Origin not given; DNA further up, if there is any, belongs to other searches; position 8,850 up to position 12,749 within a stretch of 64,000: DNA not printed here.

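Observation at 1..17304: Whole quinol-to-oxygen chain encoded as one co-linear 17-kb minus-strand cluster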

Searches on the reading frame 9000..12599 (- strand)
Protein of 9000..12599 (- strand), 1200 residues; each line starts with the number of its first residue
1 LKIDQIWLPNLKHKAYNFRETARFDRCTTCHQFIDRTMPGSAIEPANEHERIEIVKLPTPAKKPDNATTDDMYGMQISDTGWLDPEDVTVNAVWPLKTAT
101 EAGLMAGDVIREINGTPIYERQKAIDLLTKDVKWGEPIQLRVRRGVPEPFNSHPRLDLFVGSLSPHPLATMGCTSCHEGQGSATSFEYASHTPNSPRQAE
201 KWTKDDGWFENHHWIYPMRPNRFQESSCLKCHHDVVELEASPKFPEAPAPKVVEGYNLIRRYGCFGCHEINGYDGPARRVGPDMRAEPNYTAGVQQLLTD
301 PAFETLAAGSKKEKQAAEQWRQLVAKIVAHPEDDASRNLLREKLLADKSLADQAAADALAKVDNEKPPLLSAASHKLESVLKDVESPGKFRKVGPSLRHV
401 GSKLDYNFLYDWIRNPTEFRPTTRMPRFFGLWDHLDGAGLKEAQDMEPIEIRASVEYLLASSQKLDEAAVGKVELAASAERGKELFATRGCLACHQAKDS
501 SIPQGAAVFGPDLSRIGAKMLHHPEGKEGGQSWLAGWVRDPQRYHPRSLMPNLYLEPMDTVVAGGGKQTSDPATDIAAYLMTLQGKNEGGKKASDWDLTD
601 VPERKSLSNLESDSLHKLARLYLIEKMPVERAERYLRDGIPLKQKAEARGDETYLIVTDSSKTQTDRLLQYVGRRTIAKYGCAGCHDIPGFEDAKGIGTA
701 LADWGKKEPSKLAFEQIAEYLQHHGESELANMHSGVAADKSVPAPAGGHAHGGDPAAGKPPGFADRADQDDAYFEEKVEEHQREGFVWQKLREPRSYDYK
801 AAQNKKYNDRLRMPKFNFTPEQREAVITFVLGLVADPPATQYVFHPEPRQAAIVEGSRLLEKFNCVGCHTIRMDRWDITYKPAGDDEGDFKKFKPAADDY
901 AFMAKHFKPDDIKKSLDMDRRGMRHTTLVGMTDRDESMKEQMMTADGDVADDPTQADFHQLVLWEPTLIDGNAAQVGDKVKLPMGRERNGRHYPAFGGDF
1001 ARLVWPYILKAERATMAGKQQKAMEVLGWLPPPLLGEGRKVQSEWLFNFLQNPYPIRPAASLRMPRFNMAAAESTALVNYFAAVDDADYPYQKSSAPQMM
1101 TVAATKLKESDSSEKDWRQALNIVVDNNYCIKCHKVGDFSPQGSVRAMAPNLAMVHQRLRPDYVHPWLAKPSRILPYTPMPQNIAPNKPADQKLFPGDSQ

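Call 62: predict_structure(alignment_id=A3)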
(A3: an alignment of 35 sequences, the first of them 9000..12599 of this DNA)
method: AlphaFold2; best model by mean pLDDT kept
length: 1200 residues; sequences in the alignment: 35
mean_pLDDT: 59.9   pTM: 0.44
mean pLDDT of the five models: 59.9, 56.4, 56.2, 55.7, 54.7
residues with pLDDT >= 90: 106; 70-90: 380; 50-70: 224; < 50: 490
segments of 3 or more residues with pLDDT < 50: 1-34, 37-46, 152-236, 238-246, 264-288, 385-393, 504-506, 591-593, 695-802, 831-845, 864-871, 885-887, 895-898, 999-1002, 1015-1069, 1091-1108, 1110-1184, 1193-1200
pLDDT, mean of each block of 10 residues (from residue 1): 28 30 34 46 52 92 83 89 82 88 90 92 91 90 75 34 32 24 24 42 41 29 31 44 45 61 42 34 43 74 85 89 81 75 88 78 71 77 46 65 89 82 70 75 89 93 79 82 80 71 54 80 87 85 64 64 72 89 64 63 86 92 87 90 81 83 88 84 62 46 31 36 37 30 30 29 40 46 37 35 61 64 60 39 50 63 44 73 56 50 63 82 82 70 78 76 76 71 59 62 52 47 38 32 35 30 34 61 54 38 46 43 32 33 34 39 43 34 47 41
secondary structure, 60 per line:
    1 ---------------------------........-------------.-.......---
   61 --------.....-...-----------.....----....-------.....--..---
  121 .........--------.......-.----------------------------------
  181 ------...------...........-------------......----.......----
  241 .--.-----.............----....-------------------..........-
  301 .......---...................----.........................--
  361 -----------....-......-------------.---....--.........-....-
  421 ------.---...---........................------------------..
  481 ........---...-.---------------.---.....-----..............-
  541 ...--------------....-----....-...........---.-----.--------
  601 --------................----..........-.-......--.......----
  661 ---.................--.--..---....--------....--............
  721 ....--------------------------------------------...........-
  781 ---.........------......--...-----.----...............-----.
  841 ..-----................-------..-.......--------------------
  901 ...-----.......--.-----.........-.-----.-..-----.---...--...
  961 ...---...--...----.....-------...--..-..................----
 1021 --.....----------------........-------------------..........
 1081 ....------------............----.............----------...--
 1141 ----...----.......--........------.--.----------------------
elements in order (helices of 4 or more, strands of 3 or more residues): H28-35 E51-57 H69-73 E75-77 E89-93 H98-101 E109-113 H121-129 E138-144 H196-206 H220-225 H230-236 H250-262 H267-270 H290-299 H301-307 H311-329 H334-358 H372-375 H377-382 H400-403 H406-414 H416-419 H437-460 H479-488 H516-520 H526-539 E558-561 E567-570 H572-582 H609-624 H629-638 H642-647 H650-655 H664-680 H691-694 H703-706 H709-724 H769-779 H784-792 H799-804 H820-834 H848-863 E874-880 H909-915 E924-932 E958-963 E967-969 E972-974 E979-983 E991-993 H999-1016 H1023-1027 H1044-1051 H1071-1084 H1097-1108 H1113-1125 H1152-1158 H1161-1168

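Call 64: fold_search(model_id=the predicted structure, library=pdb)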
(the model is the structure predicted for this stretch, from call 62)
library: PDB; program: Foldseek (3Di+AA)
matches with E <= 10: 861; with E <= 0.001: 11
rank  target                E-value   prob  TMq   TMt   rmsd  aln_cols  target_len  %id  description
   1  5n7d_A                1.5e-04  0.96  0.07  0.19  32.6       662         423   11  MAGI-1 complexed with a RSK1 peptide (released 2017-11-08)
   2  7r2t_A                1.6e-04  0.89  0.06  0.17  29.7       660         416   12  SYNJ2BP complex with a phosphorylated Vangl2 peptide at the P-1 position. (released 2023-05-17)
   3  7pc8_A                1.7e-04  0.85  0.07  0.17  31.3       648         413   11  The PDZ domain of SNTG1 complexed with the phosphomimetic mutant PDZ-binding motif of RSK1 (released 2022-04-20)
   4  6twq_B                2.0e-04  0.96  0.07  0.19  32.5       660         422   10  MAGI1_2 complexed with a 16E6 peptide (released 2020-04-01)
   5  7pc7_B                2.5e-04  0.84  0.06  0.17  33.6       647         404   10  The PDZ domain of SNTG1 complexed with the acetylated PDZ-binding motif of PTEN (released 2022-04-20)
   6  7pc4_A                3.3e-04  0.84  0.06  0.17  31.9       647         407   10  The PDZ domain of SNTB1 complexed with the PDZ-binding motif of HTLV1-TAX1 (released 2022-04-20)
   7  7p72_A                3.5e-04  0.89  0.06  0.18  32.5       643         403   11  The PDZ domain of SNX27 complexed with the PDZ-binding motif of MERS-E (released 2022-07-27)
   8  7qql_B                4.9e-04  0.82  0.06  0.17  25.7       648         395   10  The PDZ domain of SNTG2 complexed with the phosphorylated PDZ-binding motif of RSK1 (released 2022-04-20)
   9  5n7f_B                5.1e-04  0.89  0.07  0.18  33.1       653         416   10  MAGI-1 complexed with a pRSK1 peptide (released 2017-11-08)
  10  6twq_A                6.2e-04  0.87  0.07  0.19  33.4       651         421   10  MAGI1_2 complexed with a 16E6 peptide (released 2020-04-01)
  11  7qqm                  6.2e-04  0.82  0.07  0.18  33.7       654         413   11  The PDZ domain of LRRC7 fused with ANXA2 (released 2022-04-20)
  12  7pc8_B                1.0e-03  0.66  0.06  0.17  31.4       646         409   12  The PDZ domain of SNTG1 complexed with the phosphomimetic mutant PDZ-binding motif of RSK1 (released 2022-04-20)
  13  1va8_MODEL_1_A        1.1e-03  1.00  0.06  0.58  11.7       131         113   15  Solution structure of the PDZ domain of Pals1 protein (released 2005-02-22)
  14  7p73_A                1.1e-03  0.66  0.06  0.17  30.2       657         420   10  The PDZ domain of SYNJ2BP complexed with the PDZ-binding motif of HTLV1-TAX1 (released 2022-07-27)
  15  7qqn_C                1.1e-03  0.63  0.06  0.17  33.2       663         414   11  The PDZ domain of SNTG1 complexed with the acetylated PDZ-binding motif of TRPV3 (released 2022-04-20)
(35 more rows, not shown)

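Call 65: search_solved_structures(query=A3, max_evalue=0.1)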
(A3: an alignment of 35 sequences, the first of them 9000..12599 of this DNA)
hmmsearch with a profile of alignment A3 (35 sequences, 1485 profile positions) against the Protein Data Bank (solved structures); distinct sequences matched with E-value up to 0.1: 86 (the best 60 are shown).
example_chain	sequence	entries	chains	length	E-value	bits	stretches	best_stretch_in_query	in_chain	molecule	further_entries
9l08_A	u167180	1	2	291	6.2e-07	30.9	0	728-779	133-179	Covalently Connected Cytochrome c555 trimer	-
3mh5_A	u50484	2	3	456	7.5e-07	30.6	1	358-425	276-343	Protease do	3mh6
6jjk_A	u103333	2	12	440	7.7e-07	30.6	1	358-425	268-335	Periplasmic serine endoprotease DegP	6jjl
3mh4_A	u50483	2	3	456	7.9e-07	30.5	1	358-425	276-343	Protease do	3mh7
2zle_A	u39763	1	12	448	8.1e-07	30.5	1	358-425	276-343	Protease do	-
1ky9_A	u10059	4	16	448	8.2e-07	30.5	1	358-425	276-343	PROTEASE DO | Periplasmic serine endoprotease DegP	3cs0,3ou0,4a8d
3otp_A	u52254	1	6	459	8.6e-07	30.4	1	358-425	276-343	Protease do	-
6jjo_A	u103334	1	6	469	9.3e-07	30.3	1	358-425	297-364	Periplasmic serine endoprotease DegP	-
4ynn_A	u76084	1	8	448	5.3e-05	24.5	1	368-425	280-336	Protease DO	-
1ueq_A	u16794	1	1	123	0.00015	23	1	369-432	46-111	MEMBRANE ASSOCIATED GUANYLATE KINASE INVERTED-2 (MAGI-2)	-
3pv5_A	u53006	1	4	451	0.0003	22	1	369-425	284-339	DegQ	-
3pv3_A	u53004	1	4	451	0.0003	22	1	369-425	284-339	DegQ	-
3pv2_A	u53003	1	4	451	0.0003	22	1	369-425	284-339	DegQ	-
4a8a_A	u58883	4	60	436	0.00031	21.9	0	347-426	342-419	PERIPLASMIC PH-DEPENDENT SERINE ENDOPROTEASE DEGQ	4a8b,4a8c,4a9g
8kic_D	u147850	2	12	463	0.00037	21.7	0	353-426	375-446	peptidase Do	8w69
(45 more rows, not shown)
